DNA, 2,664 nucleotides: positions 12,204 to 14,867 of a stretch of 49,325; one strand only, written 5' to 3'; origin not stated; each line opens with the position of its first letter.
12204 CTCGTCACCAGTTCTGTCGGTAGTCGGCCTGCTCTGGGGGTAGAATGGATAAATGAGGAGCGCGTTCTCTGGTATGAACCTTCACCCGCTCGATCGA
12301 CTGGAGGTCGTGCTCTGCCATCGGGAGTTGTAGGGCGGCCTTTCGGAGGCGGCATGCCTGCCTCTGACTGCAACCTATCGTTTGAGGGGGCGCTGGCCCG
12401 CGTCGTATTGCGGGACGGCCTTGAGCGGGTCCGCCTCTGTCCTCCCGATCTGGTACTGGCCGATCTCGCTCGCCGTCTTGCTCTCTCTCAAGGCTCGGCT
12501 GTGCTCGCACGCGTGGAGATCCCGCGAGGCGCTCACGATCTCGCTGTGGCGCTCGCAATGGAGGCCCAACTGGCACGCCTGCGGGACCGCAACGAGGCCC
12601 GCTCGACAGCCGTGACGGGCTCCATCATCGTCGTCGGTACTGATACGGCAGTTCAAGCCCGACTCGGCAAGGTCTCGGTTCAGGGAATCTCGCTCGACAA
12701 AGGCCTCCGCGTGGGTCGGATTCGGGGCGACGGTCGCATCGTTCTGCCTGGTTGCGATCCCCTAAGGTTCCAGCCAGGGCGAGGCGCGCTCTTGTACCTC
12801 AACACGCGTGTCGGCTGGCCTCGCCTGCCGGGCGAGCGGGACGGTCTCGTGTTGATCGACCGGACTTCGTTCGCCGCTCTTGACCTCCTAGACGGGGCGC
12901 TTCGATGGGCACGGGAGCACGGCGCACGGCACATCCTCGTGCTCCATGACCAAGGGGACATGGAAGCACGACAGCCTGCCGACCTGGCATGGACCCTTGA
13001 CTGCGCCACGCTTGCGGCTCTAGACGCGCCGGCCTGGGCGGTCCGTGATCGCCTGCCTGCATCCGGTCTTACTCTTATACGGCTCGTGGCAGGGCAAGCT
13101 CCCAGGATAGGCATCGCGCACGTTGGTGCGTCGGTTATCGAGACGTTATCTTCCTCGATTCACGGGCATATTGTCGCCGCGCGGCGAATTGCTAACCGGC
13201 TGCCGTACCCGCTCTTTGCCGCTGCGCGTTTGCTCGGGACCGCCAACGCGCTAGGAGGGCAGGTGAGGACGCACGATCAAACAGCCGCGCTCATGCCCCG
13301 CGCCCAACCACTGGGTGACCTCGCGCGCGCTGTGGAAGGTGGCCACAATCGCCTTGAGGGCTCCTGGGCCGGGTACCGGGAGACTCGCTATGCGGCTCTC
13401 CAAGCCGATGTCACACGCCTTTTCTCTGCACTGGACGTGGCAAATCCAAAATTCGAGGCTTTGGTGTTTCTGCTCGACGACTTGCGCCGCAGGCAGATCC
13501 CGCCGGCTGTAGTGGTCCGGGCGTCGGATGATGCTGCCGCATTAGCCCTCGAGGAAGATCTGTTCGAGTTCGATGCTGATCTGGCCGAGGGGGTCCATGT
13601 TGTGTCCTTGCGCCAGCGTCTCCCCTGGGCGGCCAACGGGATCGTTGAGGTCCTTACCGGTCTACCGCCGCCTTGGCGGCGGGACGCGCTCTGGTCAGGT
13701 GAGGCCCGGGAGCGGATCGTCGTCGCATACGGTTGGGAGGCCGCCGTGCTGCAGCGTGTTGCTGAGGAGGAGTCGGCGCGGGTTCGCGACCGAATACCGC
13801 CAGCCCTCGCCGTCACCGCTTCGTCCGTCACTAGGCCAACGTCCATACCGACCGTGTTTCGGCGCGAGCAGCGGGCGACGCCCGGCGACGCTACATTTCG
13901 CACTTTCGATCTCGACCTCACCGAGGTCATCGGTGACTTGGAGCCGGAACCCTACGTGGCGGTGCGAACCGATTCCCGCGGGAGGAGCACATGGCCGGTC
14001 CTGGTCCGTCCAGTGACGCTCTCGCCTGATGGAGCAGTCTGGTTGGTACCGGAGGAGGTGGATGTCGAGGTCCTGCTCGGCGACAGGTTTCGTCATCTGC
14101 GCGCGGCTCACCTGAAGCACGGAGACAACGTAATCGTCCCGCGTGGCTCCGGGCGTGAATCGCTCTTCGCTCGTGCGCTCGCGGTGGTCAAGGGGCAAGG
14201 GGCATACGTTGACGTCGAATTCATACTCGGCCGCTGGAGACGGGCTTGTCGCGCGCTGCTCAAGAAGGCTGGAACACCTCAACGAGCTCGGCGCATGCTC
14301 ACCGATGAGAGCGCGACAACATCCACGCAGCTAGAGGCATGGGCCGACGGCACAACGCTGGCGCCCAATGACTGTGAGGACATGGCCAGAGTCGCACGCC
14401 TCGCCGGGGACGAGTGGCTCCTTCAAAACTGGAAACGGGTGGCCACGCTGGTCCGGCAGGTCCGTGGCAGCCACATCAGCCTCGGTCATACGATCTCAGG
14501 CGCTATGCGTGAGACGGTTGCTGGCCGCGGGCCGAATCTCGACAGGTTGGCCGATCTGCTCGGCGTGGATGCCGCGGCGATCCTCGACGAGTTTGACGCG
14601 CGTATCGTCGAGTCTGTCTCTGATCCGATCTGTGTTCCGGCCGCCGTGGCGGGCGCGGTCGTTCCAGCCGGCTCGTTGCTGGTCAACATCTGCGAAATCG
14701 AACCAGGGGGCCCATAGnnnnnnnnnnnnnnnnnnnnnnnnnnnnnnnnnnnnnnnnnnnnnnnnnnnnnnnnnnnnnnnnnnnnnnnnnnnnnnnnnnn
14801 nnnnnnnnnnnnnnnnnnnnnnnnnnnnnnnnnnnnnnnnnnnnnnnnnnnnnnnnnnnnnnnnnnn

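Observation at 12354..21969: DISARM-like operon with non-canonical composition: unknown 787-aa protein + DrmA + DrmB + Zn-ribbon adenine methylase, no PLD or SNF2 gene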

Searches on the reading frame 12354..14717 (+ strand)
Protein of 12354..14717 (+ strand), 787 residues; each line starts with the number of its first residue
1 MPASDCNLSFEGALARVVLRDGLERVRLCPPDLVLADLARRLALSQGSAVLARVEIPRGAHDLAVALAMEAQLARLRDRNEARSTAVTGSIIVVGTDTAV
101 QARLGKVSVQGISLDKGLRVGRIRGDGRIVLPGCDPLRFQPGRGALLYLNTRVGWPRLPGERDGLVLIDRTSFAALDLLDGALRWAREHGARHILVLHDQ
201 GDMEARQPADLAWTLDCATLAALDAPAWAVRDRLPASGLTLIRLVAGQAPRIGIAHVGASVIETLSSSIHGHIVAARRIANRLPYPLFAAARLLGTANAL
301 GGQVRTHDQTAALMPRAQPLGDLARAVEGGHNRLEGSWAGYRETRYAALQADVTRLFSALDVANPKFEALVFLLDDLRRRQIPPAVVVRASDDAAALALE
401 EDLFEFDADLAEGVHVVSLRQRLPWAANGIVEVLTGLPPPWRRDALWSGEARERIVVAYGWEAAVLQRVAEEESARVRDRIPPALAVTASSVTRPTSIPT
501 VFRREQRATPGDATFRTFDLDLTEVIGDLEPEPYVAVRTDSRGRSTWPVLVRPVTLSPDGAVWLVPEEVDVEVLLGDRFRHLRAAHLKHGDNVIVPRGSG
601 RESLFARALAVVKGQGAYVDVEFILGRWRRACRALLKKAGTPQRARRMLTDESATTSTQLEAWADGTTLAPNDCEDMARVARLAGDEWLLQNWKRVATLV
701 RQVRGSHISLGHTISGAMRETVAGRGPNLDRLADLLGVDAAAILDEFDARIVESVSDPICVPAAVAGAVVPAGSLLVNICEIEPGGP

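Call 3: search_protein_families(library=padloc, proteins=[window:12354-14717:+], max_evalue=0.01)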
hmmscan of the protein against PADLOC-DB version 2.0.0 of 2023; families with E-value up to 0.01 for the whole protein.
window:12354-14717:+ (787 aa): 0 families

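Call 4: search_protein_families(library=pfam, proteins=[window:12354-14717:+], max_evalue=0.01)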
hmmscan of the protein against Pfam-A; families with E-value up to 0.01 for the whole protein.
window:12354-14717:+ (787 aa): 1 family
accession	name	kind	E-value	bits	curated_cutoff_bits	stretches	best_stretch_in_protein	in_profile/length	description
PF24957.1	DrmE_C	-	4.9e-12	46.4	27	1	567-722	19-180/181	DISARM protein DrmE, C-terminal domain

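Call 16: search_protein_families(library=ncbifam, proteins=[window:12354-14717:+], max_evalue=0.01)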
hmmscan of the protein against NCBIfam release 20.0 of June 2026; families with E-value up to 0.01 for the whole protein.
window:12354-14717:+ (787 aa): 1 family
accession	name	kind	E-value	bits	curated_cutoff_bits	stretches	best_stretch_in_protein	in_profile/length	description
NF038316.1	DrmE_fam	subfamily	2.4e-07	29.4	80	1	343-721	410-788/838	DrmE family protein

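Call 22: find_homologous_proteins(query=window:12354-14717:+, max_evalue=0.001)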
Query window:12354-14717:+ (787 aa): 12 proteins with E <= 0.001 among 8000 candidates.
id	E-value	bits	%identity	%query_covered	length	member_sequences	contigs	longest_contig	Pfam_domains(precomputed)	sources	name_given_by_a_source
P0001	0.0e+0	1727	100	100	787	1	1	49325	PF24957.1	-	-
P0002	0.0e+0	1084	66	97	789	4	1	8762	PF24957.1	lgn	-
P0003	7.1e-285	965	61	97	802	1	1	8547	PF24957.1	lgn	-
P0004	2.1e-188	646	50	84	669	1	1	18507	PF24957.1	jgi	jgi:hypothetical protein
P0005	1.3e-133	465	38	96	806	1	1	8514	PF24957.1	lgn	-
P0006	3.9e-122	427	35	91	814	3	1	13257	PF24957.1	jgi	jgi:hypothetical protein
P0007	8.8e-122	426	37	94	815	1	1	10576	PF24957.1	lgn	-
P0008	6.5e-116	406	36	96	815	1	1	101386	PF24957.1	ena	-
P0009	9.6e-113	396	36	96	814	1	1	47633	PF24957.1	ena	-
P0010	5.0e-99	351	33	94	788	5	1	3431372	PF24957.1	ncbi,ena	-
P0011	6.4e-85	304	31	89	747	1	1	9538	PF24957.1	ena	-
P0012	7.1e-65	238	37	58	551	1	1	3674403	-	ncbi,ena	-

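Call 23: find_encoding_contigs(protein=P0010, flank=10000, max_places=3)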
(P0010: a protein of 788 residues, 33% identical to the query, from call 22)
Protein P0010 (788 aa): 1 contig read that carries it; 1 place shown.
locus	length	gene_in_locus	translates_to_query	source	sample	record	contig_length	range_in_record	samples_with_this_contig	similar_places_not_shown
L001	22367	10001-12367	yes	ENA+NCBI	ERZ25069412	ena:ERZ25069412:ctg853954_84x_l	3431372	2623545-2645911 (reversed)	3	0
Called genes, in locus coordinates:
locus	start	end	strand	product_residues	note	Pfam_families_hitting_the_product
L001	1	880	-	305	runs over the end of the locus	-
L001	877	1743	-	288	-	PF18144:SMODS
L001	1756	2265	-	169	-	PF18173:bacHORMA_2 (weak)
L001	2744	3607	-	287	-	PF13604:AAA_30 (weak), PF00004:AAA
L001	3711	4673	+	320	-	PF13744:HTH_37 (weak)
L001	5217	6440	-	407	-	PF02661:Fic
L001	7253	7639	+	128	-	-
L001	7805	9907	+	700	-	PF01170:UPF0020 (faint), PF01555:N6_N4_Mtase (faint)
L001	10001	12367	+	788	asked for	PF24957:DrmE_C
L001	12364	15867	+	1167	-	PF00270:DEAD (faint), PF00271:Helicase_C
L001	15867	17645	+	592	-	-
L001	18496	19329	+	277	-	PF03476:MOSC_N, PF03473:MOSC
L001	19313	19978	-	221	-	PF00440:TetR_N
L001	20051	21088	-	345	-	PF00355:Rieske, PF19298:KshA_C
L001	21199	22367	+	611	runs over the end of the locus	PF00743:FMO-like, PF01266:DAO (faint), PF07992:Pyr_redox_2, PF13450:NAD_binding_8, PF13454:NAD_binding_9 (faint), PF13738:Pyr_redox_3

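Call 24: find_encoding_contigs(protein=P0008, flank=10000, max_places=2)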
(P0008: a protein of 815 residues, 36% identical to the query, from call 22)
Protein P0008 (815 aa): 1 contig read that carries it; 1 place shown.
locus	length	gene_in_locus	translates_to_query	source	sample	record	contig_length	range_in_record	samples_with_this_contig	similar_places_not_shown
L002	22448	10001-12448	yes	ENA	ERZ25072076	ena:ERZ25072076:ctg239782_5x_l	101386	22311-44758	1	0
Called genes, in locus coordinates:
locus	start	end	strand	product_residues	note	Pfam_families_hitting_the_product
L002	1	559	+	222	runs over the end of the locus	PF00196:GerE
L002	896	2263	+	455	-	PF01656:CbiA, PF13614:AAA_31 (weak)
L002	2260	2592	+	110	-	-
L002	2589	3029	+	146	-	-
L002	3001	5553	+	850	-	PF26593:TraC-like (weak), PF01935:DUF87, PF19044:P-loop_TraG, PF12846:AAA_10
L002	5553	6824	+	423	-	-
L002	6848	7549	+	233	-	PF01551:Peptidase_M23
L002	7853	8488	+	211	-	PF10544:T5orf172, PF13455:MUG113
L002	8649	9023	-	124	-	-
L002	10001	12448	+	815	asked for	PF24957:DrmE_C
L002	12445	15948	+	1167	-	PF00270:DEAD (faint), PF00271:Helicase_C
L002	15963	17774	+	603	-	-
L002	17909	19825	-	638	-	PF03602:Cons_hypoth95 (faint), PF01555:N6_N4_Mtase (weak)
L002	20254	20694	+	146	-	-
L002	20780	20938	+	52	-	PF15919:HicB_lk_antitox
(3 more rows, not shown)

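Call 25: find_encoding_contigs(protein=P0002, flank=10000, max_places=2)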
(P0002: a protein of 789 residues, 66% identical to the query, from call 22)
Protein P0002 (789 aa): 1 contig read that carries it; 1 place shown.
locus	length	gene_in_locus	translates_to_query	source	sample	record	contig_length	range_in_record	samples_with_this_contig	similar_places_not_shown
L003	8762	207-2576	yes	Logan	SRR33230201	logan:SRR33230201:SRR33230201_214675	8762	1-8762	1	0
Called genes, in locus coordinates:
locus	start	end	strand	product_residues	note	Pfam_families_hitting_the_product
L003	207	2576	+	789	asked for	PF24957:DrmE_C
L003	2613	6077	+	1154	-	PF00270:DEAD (faint), PF00271:Helicase_C (weak)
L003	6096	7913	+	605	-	-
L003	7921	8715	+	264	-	PF13091:PLDc_2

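Call 27: find_encoding_contigs(protein=P0003, flank=10000, max_places=2)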
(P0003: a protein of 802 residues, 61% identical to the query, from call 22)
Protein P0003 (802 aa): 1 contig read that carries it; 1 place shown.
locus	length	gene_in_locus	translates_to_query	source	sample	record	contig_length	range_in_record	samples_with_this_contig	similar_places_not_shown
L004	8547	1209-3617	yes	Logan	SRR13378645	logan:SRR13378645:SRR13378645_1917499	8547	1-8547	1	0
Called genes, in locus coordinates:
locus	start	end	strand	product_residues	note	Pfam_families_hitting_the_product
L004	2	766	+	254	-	?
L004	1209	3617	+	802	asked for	PF24957:DrmE_C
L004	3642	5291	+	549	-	-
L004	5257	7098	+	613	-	PF00271:Helicase_C (weak)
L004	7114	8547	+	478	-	?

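Call 28: find_encoding_contigs(protein=P0006, flank=10000, max_places=2)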
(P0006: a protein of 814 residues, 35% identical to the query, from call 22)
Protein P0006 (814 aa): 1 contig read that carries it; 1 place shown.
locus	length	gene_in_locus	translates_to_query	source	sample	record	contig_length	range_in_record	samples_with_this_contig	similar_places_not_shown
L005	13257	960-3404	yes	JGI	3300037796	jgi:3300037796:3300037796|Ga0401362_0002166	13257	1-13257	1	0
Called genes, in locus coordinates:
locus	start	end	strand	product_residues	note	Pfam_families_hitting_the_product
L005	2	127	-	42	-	?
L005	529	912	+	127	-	-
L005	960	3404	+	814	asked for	PF24957:DrmE_C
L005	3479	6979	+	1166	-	PF00270:DEAD (faint), PF00271:Helicase_C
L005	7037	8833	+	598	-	-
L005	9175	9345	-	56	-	-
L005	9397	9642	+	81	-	-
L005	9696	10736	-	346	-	-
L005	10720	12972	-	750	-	PF01555:N6_N4_Mtase (faint)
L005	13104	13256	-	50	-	?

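Call 29: find_encoding_contigs(protein=P0009, flank=10000, max_places=2)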
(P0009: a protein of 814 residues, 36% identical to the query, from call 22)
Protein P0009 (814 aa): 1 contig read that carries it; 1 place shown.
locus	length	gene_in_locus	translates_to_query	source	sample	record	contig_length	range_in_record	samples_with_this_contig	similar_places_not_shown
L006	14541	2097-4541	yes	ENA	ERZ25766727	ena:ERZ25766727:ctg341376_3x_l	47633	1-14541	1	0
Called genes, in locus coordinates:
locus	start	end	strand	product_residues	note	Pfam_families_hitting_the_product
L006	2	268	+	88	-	?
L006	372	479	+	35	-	-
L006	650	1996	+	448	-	PF13683:rve_3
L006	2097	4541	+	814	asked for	PF24957:DrmE_C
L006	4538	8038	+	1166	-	PF00270:DEAD (faint), PF00271:Helicase_C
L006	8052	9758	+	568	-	-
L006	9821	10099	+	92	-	PF01527:HTH_Tnp_1, PF13384:HTH_23 (weak)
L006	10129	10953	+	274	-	PF13276:HTH_21, PF00665:rve, PF13683:rve_3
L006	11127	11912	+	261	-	PF13091:PLDc_2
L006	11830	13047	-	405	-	PF01555:N6_N4_Mtase (weak)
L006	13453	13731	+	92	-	PF01527:HTH_Tnp_1, PF13384:HTH_23 (weak)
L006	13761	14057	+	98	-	PF13276:HTH_21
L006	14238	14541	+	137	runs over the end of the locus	-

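Call 30: find_encoding_contigs(protein=P0012, flank=10000, max_places=2)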
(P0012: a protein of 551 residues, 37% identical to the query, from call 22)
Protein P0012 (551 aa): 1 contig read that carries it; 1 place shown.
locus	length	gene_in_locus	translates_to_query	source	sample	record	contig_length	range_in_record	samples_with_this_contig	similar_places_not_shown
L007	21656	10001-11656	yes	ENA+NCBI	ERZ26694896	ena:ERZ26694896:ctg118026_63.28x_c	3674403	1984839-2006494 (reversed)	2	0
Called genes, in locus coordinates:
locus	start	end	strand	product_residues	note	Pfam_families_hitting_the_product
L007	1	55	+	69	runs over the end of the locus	-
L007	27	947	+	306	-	PF08401:ArdcN, PF18818:MPTase-PolyVal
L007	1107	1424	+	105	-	-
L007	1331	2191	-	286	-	-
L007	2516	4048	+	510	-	PF13701:DDE_Tnp_1_4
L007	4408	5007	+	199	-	PF01936:NYN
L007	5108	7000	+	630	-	PF20720:nSTAND3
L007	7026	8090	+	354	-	PF05598:DUF772, PF01609:DDE_Tnp_1, PF13359:DDE_Tnp_4 (weak), PF13612:DDE_Tnp_1_3 (weak)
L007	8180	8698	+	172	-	-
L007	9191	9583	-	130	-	-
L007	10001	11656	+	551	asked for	-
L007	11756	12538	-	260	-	PF01695:IstB_IS21, PF00308:Bac_DnaA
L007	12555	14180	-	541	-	PF22483:Mu-transpos_C_2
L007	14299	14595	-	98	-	PF07693:KAP_NTPase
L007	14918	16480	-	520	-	PF00239:Resolvase, PF07508:Recombinase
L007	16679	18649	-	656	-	PF13814:Replic_Relax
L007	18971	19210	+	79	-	PF05598:DUF772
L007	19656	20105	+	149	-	-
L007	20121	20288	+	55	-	-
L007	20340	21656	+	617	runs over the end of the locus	-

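Call 38: search_solved_structures(query=window:12354-14717:+, max_evalue=1)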
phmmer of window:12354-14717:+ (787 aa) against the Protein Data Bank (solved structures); distinct sequences matched with E-value up to 1: 1.
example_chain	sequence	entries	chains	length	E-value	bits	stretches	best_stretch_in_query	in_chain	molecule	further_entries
10xd_A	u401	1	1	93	0.39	12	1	539-591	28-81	Chromosomal replication initiator protein DnaA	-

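Call 72: search_dna_similar(query=window:12354-14717:+, collection=plasmids, mode=protein, max_rows=15)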
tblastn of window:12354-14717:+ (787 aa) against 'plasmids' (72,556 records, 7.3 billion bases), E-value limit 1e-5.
Records with a match: 4; places in all: 8; records where one place covers at least 80% of the query: 4.
Best place of each record, by identity: <60% 4.
By first word of the organism name: Streptomyces 4.
By predicted mobility (MOB-suite, as given by PLSDB): non-mobilizable 4.
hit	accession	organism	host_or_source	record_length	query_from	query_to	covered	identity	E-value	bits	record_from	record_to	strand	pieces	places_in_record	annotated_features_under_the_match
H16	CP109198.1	Streptomyces cellulosae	-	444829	56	755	89%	29.7%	3e-32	142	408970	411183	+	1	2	hypothetical protein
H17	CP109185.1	Streptomyces cellulosae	-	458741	56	755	89%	29.7%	3e-32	142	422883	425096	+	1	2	hypothetical protein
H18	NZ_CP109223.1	Streptomyces cellulosae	-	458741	56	755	89%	29.7%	3e-32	142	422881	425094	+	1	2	hypothetical protein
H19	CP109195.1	Streptomyces cellulosae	-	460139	56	755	89%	29.7%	3e-32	142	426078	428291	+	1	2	hypothetical protein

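Call 73: get_annotated_region(hit=H18, flank=9000)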
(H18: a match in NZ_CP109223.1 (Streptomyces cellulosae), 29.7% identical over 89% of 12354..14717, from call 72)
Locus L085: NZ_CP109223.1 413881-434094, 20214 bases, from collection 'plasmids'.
description: Streptomyces cellulosae strain NBC 01676 plasmid unnamed1, complete sequence
organism: Streptomyces cellulosae (NCBI taxid 1968)
taxonomy: Bacteria; Actinomycetota; Actinomycetes; Kitasatosporales; Streptomycetaceae; Streptomyces; Streptomyces cellulosae
host: -; source: -; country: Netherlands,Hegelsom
typing (MOB-suite, as given by PLSDB): non-mobilizable
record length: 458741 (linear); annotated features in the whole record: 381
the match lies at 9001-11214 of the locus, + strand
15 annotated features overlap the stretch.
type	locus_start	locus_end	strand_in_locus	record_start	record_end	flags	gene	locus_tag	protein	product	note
CDS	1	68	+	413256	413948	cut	dpgB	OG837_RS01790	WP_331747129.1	enoyl-CoA-hydratase DpgB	GO:0033072 - vancomycin biosynthetic process [Evidence IEA]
CDS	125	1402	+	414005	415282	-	dpgC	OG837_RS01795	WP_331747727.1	(3,5-dihydroxyphenyl)acetyl-CoA 1,2-dioxygenase DpgC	GO:0017000 - antibiotic biosynthetic process [Evidence IEA]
CDS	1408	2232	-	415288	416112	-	-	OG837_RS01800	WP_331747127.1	ABC transporter permease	-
CDS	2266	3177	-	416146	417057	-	-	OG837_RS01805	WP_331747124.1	ABC transporter ATP-binding protein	-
CDS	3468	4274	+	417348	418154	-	dpgD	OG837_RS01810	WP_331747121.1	enoyl-CoA-hydratase DpgD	GO:0033072 - vancomycin biosynthetic process [Evidence IEA]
CDS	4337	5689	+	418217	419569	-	-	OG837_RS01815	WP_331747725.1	lysine 2,3-aminomutase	-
CDS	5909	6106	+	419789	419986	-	-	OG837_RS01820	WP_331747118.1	hypothetical protein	-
CDS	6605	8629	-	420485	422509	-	-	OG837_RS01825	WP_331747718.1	DNA methyltransferase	GO:0006306 - DNA methylation [Evidence IEA]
CDS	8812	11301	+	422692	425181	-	-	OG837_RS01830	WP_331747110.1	hypothetical protein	-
CDS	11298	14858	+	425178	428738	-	-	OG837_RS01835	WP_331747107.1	helicase-related protein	-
CDS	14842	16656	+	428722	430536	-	-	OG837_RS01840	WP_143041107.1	hypothetical protein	-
CDS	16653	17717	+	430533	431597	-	-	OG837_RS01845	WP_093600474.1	phospholipase D-like domain-containing protein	-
CDS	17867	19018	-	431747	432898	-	-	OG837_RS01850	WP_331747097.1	AAA family ATPase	-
CDS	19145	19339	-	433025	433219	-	-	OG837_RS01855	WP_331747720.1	hypothetical protein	-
CDS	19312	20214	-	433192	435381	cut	-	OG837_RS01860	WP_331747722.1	transposase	-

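Call 76: predict_structure(alignment_id=A2)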
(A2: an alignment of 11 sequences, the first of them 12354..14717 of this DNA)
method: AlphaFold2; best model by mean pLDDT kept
length: 787 residues; sequences in the alignment: 11
mean_pLDDT: 73.1   pTM: 0.66
mean pLDDT of the five models: 73.1, 72.6, 72.3, 71.6, 66.9
residues with pLDDT >= 90: 85; 70-90: 436; 50-70: 177; < 50: 89
segments of 3 or more residues with pLDDT < 50: 1-8, 19-27, 226-231, 233-237, 306-315, 507-515, 527-547, 614-617, 776-787
pLDDT, mean of each block of 10 residues (from residue 1): 34 54 46 69 71 79 77 75 77 77 68 75 81 79 83 79 90 76 90 88 74 71 52 50 61 89 90 86 78 83 57 53 82 81 91 92 88 90 83 73 82 81 68 87 76 88 87 79 58 65 62 47 48 28 46 82 80 75 86 72 66 53 70 81 86 84 70 86 86 78 72 80 79 75 73 88 66 48 31
secondary structure, 60 per line:
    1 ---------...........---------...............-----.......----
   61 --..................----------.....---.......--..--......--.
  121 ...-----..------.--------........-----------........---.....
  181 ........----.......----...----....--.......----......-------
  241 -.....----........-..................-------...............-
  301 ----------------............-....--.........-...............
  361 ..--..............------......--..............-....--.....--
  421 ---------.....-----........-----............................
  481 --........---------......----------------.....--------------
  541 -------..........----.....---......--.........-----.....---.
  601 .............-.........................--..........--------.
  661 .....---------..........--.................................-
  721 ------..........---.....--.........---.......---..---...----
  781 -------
elements in order (helices of 4 or more, strands of 3 or more residues): H10-20 H30-44 E50-56 H63-80 E91-95 H99-105 H114-117 E120-123 E146-150 E165-169 H176-188 E193-199 E211-214 H217-223 H228-233 H242-246 E251-258 H260-277 H285-299 H317-328 H330-333 H336-344 H346-362 H365-378 E385-390 H393-406 H408-411 E414-418 E430-434 H440-447 E453-459 H460-480 H483-490 E500-505 H522-526 E548-557 E562-566 E570-575 E578-583 E592-596 H600-613 H615-639 H642-651 H660-665 H675-684 H687-719 H727-736 H740-744 E747-755 E759-762

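Call 79: fold_search(model_id=the predicted structure, library=pdb)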
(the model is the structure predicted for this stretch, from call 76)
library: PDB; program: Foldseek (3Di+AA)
matches with E <= 10: 820; with E <= 0.001: 85
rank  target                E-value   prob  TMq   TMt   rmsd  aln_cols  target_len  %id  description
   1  9lov_B                1.6e-08  1.00  0.30  0.34  16.4       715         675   12  LGP2:MDA5:dsRNA filament (released 2026-01-28)
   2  5jcf_A                6.6e-08  1.00  0.29  0.33  11.8       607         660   12  Crystal structure of chicken MDA5 with 5'p 10-mer dsRNA and ADP-Mg2+ at 2.6 A resolution (orthorhombic form). (released 2016-06-01)
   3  5jcf_B                7.3e-08  1.00  0.30  0.34  11.6       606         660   11  Crystal structure of chicken MDA5 with 5'p 10-mer dsRNA and ADP-Mg2+ at 2.6 A resolution (orthorhombic form). (released 2016-06-01)
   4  4a2w_A                7.6e-08  1.00  0.21  0.23  16.8       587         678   12  Structure of full-length duck RIG-I (released 2011-10-19)
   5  5jch_B                1.4e-07  1.00  0.28  0.32  12.9       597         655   13  Crystal structure of chicken MDA5 with 5'p 10-mer dsRNA and ADP-Mg2+ at 2.95 A resolution (untwinned). (released 2016-06-01)
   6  4a2p                  1.4e-07  1.00  0.25  0.36  12.8       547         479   11  Structure of duck RIG-I helicase domain (released 2011-10-19)
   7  5jc7_B                1.5e-07  1.00  0.28  0.33  11.7       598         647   12  Crystal structure of chicken MDA5 with 5'p 24-mer dsRNA and ADP-Mg2+ at 2.75 A resolution. (released 2016-06-01)
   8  5jch_A                1.5e-07  1.00  0.27  0.32  12.9       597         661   13  Crystal structure of chicken MDA5 with 5'p 10-mer dsRNA and ADP-Mg2+ at 2.95 A resolution (untwinned). (released 2016-06-01)
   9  5jc3_A                1.6e-07  1.00  0.29  0.33  14.7       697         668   12  Crystal structure of chicken MDA5 with 5'p 10-mer dsRNA and ADP-Mg2+ at 2.6 A resolution (monoclinic form, twinned). (released 2016-06-01)
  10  5jc3_B                1.7e-07  1.00  0.29  0.33  11.9       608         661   12  Crystal structure of chicken MDA5 with 5'p 10-mer dsRNA and ADP-Mg2+ at 2.6 A resolution (monoclinic form, twinned). (released 2016-06-01)
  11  9tm6_A                2.9e-07  1.00  0.28  0.32  15.6       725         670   11  Structure of duck RIG-I (delta CARDs) bound to 31-mer RNA mismatched hairpin with 5'pppG-C blunt end mimicking the inf (released 2025-12-31)
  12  5jc7_A                3.1e-07  1.00  0.26  0.31  12.2       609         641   12  Crystal structure of chicken MDA5 with 5'p 24-mer dsRNA and ADP-Mg2+ at 2.75 A resolution. (released 2016-06-01)
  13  5f98_K                4.5e-07  1.00  0.30  0.35  13.3       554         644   11  Crystal structure of RIG-I in complex with Cap-0 RNA (released 2016-01-13)
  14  9tkv_A                8.4e-07  1.00  0.27  0.31  13.1       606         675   11  Structure of duck RIG-I (delta CARDS) bound to 31-mer RNA mismatched hairpin with 5'pppG-C blunt end, mimicking the in (released 2025-12-31)
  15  5e3h_A                9.7e-07  1.00  0.27  0.32  13.3       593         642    9  Structural Basis for RNA Recognition and Activation of RIG-I (released 2015-11-18)
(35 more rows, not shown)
